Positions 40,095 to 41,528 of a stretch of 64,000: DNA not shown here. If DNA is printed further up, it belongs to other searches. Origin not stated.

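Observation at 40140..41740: AT-richer islet carrying an M16-like HxxEH peptidase candidate and a tiny basic protein with a perfect Shine-Dalgarno and TTG start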

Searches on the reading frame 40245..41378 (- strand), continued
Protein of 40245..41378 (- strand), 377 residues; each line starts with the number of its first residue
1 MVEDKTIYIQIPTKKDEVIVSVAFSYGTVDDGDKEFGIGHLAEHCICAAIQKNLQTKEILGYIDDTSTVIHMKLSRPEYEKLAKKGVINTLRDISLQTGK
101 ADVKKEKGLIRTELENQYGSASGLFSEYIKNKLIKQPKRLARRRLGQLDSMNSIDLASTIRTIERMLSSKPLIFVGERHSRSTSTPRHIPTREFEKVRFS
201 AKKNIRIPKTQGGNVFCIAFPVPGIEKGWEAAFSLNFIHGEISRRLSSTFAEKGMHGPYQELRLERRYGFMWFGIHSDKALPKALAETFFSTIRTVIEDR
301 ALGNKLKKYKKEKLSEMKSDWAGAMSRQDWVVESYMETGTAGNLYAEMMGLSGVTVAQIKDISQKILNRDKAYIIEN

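Call 29: search_solved_structures(query=A5, max_evalue=0.01, show_alignments=1)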
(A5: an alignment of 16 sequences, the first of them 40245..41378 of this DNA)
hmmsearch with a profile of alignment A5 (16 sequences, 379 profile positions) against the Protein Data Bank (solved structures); distinct sequences matched with E-value up to 0.01: 14.
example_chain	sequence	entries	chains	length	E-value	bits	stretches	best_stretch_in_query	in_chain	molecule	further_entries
8zno_B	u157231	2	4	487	1.6e-07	33.7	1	19-193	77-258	Mitochondrial-processing peptidase subunit beta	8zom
8bep_B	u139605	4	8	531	2.4e-07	33.2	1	15-193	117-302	Probable mitochondrial-processing peptidase subunit beta, mitochondrial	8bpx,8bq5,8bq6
6ofs_A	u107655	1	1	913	4.7e-07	32.2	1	14-253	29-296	Probable zinc protease PqqL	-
3hdi_A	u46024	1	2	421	5.9e-07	31.9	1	16-369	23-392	Processing protease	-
8ab6_A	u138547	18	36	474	2.1e-06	30.1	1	19-180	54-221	YALI0A14806p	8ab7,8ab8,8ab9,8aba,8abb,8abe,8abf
9h5r_B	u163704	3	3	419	3.4e-06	29.4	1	25-375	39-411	Clan ME, family M16, insulinase-like metallopeptidase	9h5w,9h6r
1hr6_B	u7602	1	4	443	1.6e-05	27.2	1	13-177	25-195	MITOCHONDRIAL PROCESSING PEPTIDASE BETA SUBUNIT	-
7jrg_A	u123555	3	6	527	4.8e-05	25.6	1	19-194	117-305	Mitochondrial-processing peptidase subunit beta, mitochondrial isoform X1 | MPP-beta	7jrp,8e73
3cwb_A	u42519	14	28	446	7.8e-05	24.9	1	26-178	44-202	MITOCHONDRIAL UBIQUINOL-CYTOCHROME-C REDUCTASE COMPLEX CORE PROTEIN I | UBIQUINOL-CYTOCHROME-C REDUCTASE COMPLEX CORE PROTEIN I, MITOCHONDRIAL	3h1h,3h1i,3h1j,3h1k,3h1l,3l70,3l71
6oft_A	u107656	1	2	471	0.00018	23.8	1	14-321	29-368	Probable zinc protease PqqL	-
1hr7_B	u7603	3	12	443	0.00036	22.7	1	13-177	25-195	MITOCHONDRIAL PROCESSING PEPTIDASE BETA SUBUNIT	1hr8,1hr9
9f5x_1M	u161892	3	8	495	0.00058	22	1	24-167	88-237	MPP-Beta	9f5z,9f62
9g9t_D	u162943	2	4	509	0.0053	18.9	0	21-171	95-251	Putative peptidase M16 family protein | Putative peptidase M16 family potein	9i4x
5euf_A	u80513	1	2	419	0.0074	18.4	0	5-72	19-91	Protease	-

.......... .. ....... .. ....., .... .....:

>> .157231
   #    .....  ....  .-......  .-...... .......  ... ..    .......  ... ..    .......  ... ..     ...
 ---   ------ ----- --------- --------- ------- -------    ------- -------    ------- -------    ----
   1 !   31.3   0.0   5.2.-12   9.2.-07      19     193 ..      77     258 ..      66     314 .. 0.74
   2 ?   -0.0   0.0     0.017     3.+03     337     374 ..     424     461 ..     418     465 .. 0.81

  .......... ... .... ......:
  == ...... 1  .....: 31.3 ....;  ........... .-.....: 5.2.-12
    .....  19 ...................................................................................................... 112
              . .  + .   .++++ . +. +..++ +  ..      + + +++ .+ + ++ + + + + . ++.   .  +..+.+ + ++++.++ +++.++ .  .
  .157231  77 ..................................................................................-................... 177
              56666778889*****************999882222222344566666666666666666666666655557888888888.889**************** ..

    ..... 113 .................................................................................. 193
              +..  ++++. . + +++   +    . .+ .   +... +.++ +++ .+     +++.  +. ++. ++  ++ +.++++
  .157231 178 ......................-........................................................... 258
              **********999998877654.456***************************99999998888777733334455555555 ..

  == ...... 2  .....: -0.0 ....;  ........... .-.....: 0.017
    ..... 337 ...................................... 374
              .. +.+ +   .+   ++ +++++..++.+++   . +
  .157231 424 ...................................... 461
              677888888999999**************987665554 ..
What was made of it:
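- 40245..41378 (-): 377-aa divergent M16B-type zinc peptidase with both domains; no N-terminal signal sequence seen by eye (not checked with a predictor). The narrow family profile hits MPP-beta at 1.6e-7 and 3hdi at 5.9e-7 over the full length (call 29).
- On Peptidase family M16 (inverzincins), subfamily M16B: The profile covers residues 16-369 of the query and 23-392 of 3hdi (call 29).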

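Call 45: search_protein_families(library=phrogs, proteins=[window:40245-41378:-], max_evalue=0.1)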
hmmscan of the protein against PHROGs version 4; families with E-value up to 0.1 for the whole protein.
window:40245-41378:- (377 aa): 0 families

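Call 46: search_protein_families(library=padloc, proteins=[window:40245-41378:-], max_evalue=0.1)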
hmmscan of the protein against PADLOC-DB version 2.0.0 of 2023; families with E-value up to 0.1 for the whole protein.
window:40245-41378:- (377 aa): 0 families
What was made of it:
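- Tried and rejected: PHROGs and PADLOC gave nothing for either protein (calls 45, 46).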

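Call 52: predict_structure(alignment_id=A5)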
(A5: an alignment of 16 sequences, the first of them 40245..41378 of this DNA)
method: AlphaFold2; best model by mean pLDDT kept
length: 377 residues; sequences in the alignment: 16
mean_pLDDT: 90.1   pTM: 0.88
mean pLDDT of the five models: 90.1, 89.7, 89.4, 88.8, 88.5
residues with pLDDT >= 90: 270; 70-90: 86; 50-70: 17; < 50: 4
segments of 3 or more residues with pLDDT < 50: 1-3
pLDDT, mean of each block of 10 residues (from residue 1): 71 88 93 95 97 91 94 94 92 95 97 91 86 92 93 96 93 87 59 82 82 82 91 96 94 85 92 89 90 96 98 96 93 86 88 97 94 92
secondary structure, 60 per line:
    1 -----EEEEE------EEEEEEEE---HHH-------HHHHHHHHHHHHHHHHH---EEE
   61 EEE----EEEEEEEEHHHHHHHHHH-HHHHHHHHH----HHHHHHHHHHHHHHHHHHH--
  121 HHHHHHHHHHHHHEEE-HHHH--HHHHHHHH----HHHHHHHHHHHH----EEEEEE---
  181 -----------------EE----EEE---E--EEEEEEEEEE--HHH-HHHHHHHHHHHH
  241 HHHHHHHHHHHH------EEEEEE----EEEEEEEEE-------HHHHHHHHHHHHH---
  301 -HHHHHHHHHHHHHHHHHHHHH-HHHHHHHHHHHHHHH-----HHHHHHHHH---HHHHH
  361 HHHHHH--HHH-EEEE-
elements in order: E6-10 E17-24 H38-54 E58-63 E68-75 H76-85 H87-95 H100-118 H121-133 E134-136 H138-141 H144-151 H156-167 E172-177 E204-206 E213-222 H229-252 E259-264 E269-277 H285-297 H302-322 H324-338 H344-352 H356-366 E373-376
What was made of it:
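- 40245..41378 (-): AF2 pLDDT 90.1, pTM 0.88 (call 52).
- On Peptidase family M16 (inverzincins), subfamily M16B: AF2 pLDDT 90.1 (call 52).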

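Call 54: fold_search(model_id=the predicted structure, library=pdb)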
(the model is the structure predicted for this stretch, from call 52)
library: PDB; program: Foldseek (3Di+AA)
matches with E <= 10: 1311; with E <= 0.001: 302
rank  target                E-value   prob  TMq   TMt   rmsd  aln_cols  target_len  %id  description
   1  3hdi_A                3.0e-18  1.00  0.72  0.66   5.5       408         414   15  Crystal structure of Bacillus halodurans metallo peptidase (released 2009-12-08)
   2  3cwb_N                9.2e-18  1.00  0.72  0.63   5.7       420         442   16  Chicken Cytochrome BC1 Complex inhibited by an iodinated analogue of the polyketide Crocacin-D (released 2008-08-12)
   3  3eoq_A                1.1e-17  1.00  0.73  0.68   5.5       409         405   15  The crystal structure of putative zinc protease beta-subunit from Thermus thermophilus HB8 (released 2009-03-17)
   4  3cwb_A                1.2e-17  1.00  0.71  0.62   5.7       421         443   15  Chicken Cytochrome BC1 Complex inhibited by an iodinated analogue of the polyketide Crocacin-D (released 2008-08-12)
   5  7v4y_A                3.4e-17  1.00  0.68  0.65   6.0       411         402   14  TTHA1264/TTHA1265 complex (released 2022-06-29)
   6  7rja_A                3.9e-17  1.00  0.75  0.69   5.0       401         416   11  Complex III2 from Candida albicans, inhibitor free (released 2021-09-15)
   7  3eoq_B                6.0e-17  1.00  0.71  0.67   5.6       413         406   14  The crystal structure of putative zinc protease beta-subunit from Thermus thermophilus HB8 (released 2009-03-17)
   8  3l70_A                6.3e-17  1.00  0.71  0.61   6.0       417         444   15  Cytochrome BC1 complex from chicken with trifloxystrobin bound (released 2010-02-02)
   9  6oft_A                8.4e-17  1.00  0.66  0.55   6.5       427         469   14  The crystal structure of the first half of the periplasmic protease PqqL from Escherichia coli (released 2019-10-02)
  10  8zo8_Qb               9.9e-17  1.00  0.73  0.65   5.1       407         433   14  Respirasome open state 3 in presence of metformin (SC-MetO3) (released 2025-11-19)
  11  5hxk_B                1.0e-16  1.00  0.71  0.67   5.3       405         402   13  Structure of TTHA1265 (released 2017-02-01)
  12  9g9t_D                1.2e-16  1.00  0.70  0.59   6.1       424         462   12  Cryo-EM structure of the Toxoplasma gondii respiratory chain complex III inhibited by ELQ-300 (released 2025-06-18)
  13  6oft_B                1.5e-16  1.00  0.67  0.57   6.1       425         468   14  The crystal structure of the first half of the periplasmic protease PqqL from Escherichia coli (released 2019-10-02)
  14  9fq7_3A               1.9e-16  1.00  0.69  0.59   6.2       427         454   12  Perkinsus marinus Respiratory supercomplex CII2CIII2CIV2 in c1 sate (released 2025-07-02)
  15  6ofs                  2.0e-16  1.00  0.68  0.32   6.0       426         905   13  The crystal structure of the periplasmic protease PqqL from Escherichia coli (released 2019-10-02)
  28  3ami_A                6.1e-16  1.00  0.70  0.64   5.9       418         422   13  The crystal structure of the M16B metallopeptidase subunit from Sphingomonas sp. A1 (released 2011-02-02)
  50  7v4y_B                1.8e-15  1.00  0.70  0.67   5.2       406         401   13  TTHA1264/TTHA1265 complex (released 2022-06-29)
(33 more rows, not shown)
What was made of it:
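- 40245..41378 (-): Foldseek top hit is 3hdi_A at E 3e-18, followed by other M16B/MPP-type chains (call 54).
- On Peptidase family M16 (inverzincins), subfamily M16B: Foldseek full-length matches to 3hdi, 3eoq, 7v4y and 3ami, with TM about 0.7 (call 54).
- The AF2 model (pLDDT 90) matches M16B structures (calls 52, 54).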
